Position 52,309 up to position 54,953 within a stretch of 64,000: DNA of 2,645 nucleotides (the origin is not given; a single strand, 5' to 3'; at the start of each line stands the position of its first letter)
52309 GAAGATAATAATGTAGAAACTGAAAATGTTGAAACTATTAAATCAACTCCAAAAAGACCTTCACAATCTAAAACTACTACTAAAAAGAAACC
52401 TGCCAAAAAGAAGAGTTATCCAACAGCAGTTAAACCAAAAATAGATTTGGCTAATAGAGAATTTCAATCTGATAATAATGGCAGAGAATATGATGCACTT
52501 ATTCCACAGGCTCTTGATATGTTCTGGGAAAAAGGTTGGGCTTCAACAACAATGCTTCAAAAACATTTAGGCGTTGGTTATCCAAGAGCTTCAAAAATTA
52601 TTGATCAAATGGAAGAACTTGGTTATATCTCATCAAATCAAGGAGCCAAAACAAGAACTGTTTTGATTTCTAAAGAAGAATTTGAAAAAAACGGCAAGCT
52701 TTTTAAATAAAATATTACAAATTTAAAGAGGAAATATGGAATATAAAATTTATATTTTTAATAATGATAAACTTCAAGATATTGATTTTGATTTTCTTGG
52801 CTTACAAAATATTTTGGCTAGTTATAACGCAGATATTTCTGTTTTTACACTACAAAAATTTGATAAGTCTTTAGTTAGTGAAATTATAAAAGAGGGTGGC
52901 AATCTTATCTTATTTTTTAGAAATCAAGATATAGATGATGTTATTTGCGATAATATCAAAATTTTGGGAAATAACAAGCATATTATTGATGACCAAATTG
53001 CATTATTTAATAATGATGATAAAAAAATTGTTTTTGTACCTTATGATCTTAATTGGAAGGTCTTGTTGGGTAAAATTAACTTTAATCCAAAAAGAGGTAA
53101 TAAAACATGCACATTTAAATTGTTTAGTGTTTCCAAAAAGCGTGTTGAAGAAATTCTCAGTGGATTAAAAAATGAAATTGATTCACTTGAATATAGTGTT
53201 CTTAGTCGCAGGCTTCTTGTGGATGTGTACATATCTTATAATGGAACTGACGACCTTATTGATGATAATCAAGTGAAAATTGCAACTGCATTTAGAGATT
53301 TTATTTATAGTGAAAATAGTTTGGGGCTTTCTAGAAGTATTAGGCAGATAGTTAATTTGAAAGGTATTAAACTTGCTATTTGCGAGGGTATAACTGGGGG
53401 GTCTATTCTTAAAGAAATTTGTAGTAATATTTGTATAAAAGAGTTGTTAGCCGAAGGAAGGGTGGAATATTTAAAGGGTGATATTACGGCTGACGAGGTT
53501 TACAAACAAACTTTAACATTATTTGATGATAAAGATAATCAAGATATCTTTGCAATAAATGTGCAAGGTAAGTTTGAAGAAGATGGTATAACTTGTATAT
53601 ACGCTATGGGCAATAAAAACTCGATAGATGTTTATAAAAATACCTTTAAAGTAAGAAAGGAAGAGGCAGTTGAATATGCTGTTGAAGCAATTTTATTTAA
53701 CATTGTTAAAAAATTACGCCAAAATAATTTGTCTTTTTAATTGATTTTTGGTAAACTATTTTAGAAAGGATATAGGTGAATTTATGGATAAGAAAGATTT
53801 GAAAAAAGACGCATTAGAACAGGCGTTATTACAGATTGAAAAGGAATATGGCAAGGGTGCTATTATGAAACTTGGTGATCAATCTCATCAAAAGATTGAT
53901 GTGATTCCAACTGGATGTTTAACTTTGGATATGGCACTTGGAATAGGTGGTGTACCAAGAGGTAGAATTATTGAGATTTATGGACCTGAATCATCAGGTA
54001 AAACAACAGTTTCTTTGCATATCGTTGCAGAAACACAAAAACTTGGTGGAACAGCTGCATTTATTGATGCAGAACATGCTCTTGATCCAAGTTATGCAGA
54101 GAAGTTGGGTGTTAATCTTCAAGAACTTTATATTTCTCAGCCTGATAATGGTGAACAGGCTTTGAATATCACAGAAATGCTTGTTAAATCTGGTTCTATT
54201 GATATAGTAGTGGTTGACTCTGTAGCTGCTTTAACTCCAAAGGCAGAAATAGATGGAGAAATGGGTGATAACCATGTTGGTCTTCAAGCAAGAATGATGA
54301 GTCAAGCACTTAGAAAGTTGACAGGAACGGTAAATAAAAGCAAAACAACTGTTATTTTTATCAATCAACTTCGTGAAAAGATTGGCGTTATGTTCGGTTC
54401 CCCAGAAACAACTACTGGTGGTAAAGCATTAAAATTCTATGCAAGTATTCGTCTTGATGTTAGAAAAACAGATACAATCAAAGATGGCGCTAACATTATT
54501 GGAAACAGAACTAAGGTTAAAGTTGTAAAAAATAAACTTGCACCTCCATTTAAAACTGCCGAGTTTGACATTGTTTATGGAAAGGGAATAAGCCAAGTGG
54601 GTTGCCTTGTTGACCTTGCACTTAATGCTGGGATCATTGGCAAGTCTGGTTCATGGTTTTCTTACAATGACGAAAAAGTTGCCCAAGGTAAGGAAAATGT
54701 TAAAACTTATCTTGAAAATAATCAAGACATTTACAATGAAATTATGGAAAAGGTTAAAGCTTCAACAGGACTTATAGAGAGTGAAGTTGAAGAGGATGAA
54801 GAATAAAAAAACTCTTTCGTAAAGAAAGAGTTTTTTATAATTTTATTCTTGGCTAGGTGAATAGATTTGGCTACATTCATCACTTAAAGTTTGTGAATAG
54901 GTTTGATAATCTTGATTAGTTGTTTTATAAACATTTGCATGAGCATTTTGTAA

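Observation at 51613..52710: PgsA (phosphatidylglycerophosphate synthase) carries a C-terminal FtsK-gamma-like DNA-binding winged helix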

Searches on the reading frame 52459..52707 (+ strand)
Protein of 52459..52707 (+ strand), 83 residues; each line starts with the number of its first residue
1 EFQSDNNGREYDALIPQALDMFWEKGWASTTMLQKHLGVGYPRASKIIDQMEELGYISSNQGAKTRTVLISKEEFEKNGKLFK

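Call 16: search_solved_structures(query=window:52459-52707:+, max_evalue=0.01, show_alignments=4)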
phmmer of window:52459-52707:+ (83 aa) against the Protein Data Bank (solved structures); distinct sequences matched with E-value up to 0.01: 6.
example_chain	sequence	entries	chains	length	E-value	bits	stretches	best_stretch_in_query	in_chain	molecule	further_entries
2j5p_A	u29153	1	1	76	3.3e-07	33.9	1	7-69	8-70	DNA TRANSLOCASE FTSK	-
5dcf_A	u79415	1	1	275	4.4e-06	30.4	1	7-68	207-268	Tyrosine recombinase XerD,DNA translocase FtsK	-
2ius_A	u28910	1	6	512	1.5e-05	28.7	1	8-68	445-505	DNA TRANSLOCASE FTSK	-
2ve8_A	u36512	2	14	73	0.0002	25.1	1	6-66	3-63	DNA TRANSLOCASE FTSK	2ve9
2j5o_A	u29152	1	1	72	0.00022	25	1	7-66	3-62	DNA TRANSLOCASE FTSK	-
2iut_A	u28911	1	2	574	0.0059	20.4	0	6-63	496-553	DNA TRANSLOCASE FTSK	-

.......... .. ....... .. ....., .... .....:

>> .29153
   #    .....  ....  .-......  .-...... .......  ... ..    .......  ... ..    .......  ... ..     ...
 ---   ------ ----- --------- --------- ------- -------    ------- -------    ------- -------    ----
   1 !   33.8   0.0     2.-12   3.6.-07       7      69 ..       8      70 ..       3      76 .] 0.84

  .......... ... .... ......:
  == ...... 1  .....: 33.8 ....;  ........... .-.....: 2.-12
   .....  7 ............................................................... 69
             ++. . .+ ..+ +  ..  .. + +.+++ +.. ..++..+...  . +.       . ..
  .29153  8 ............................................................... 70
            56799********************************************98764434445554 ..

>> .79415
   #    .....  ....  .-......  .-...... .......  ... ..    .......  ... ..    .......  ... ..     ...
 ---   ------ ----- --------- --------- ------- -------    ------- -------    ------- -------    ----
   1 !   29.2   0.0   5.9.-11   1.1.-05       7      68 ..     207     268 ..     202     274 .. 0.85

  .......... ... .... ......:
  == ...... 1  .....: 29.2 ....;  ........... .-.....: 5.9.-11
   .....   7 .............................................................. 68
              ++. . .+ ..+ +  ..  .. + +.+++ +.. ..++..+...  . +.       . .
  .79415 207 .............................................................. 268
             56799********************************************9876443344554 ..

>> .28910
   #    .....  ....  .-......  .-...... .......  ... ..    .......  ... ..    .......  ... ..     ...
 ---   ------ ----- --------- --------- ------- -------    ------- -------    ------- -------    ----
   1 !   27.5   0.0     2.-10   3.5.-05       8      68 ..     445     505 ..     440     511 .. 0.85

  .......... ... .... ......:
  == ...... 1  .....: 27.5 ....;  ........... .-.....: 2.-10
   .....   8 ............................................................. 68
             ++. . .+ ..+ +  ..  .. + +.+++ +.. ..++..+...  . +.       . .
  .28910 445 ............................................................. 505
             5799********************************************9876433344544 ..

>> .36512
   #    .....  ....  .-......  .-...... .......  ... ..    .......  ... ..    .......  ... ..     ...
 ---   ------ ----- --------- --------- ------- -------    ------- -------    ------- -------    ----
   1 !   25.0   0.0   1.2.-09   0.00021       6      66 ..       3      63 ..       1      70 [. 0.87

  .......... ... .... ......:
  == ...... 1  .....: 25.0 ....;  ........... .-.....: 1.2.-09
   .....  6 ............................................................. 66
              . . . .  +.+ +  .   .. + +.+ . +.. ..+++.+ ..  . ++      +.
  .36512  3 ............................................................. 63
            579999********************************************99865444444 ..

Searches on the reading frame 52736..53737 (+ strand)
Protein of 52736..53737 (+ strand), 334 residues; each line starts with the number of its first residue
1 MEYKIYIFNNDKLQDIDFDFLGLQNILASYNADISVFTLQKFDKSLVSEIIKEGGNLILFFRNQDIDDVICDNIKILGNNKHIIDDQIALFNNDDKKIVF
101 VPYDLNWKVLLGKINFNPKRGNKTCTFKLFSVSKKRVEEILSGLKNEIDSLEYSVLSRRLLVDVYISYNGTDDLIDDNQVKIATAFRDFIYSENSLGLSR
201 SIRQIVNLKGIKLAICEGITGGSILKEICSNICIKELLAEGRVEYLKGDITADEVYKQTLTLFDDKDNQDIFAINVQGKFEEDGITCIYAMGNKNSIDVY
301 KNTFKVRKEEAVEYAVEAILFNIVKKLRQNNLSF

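Call 3: search_protein_families(library=pfam, proteins=[window:52736-53737:+], max_evalue=0.01)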
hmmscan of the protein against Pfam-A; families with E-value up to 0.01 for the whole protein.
window:52736-53737:+ (334 aa): 0 families

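Call 43: search_protein_families(library=ncbifam, proteins=[window:52736-53737:+], max_evalue=0.01)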
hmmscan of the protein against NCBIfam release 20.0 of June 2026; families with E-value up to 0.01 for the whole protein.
window:52736-53737:+ (334 aa): 2 families
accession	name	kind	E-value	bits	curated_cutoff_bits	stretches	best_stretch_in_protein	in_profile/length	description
NF001813.0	PRK00549.1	equivalog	6.1e-06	25.5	379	1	125-246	181-307/414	competence/damage-inducible protein A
TIGR00200.1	cinA_nterm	subfamily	0.0084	14.8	243.15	0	171-280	234-346/414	CinA family nicotinamide mononucleotide deamidase-related protein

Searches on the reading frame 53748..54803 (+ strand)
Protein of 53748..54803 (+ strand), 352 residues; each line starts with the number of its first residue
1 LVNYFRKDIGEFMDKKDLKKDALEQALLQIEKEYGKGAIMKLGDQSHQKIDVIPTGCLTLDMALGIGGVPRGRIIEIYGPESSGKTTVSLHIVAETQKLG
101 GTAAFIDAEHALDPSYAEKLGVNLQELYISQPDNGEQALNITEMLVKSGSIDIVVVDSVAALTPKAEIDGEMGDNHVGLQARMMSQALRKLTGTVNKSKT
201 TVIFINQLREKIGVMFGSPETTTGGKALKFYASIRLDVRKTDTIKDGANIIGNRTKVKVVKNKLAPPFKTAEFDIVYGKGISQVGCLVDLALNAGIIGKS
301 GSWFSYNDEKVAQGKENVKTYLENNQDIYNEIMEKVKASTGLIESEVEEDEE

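Call 42: search_protein_families(library=pfam, proteins=[window:53748-54803:+], max_evalue=0.001)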
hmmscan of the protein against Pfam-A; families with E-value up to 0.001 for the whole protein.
window:53748-54803:+ (352 aa): 6 families
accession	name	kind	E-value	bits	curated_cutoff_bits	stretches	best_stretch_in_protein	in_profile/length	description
PF00154.27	RecA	-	3.1e-143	476.3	27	1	22-282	2-262/262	recA bacterial DNA recombination protein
PF21096.2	RecA_C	-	4e-23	81.8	27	1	285-339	1-55/57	RecA C-terminal domain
PF08423.17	Rad51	-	1.4e-08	34.8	22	1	49-242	4-213/244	Rad51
PF06745.19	ATPase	-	1.4e-08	34.8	26.6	1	53-241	1-192/231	KaiC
PF01637.24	ATPase_2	-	2.3e-05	24.7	33.2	1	73-203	21-114/225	ATPase domain predominantly from Archaea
PF13479.12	AAA_24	-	0.00052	20.3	27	0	75-171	5-87/195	AAA domain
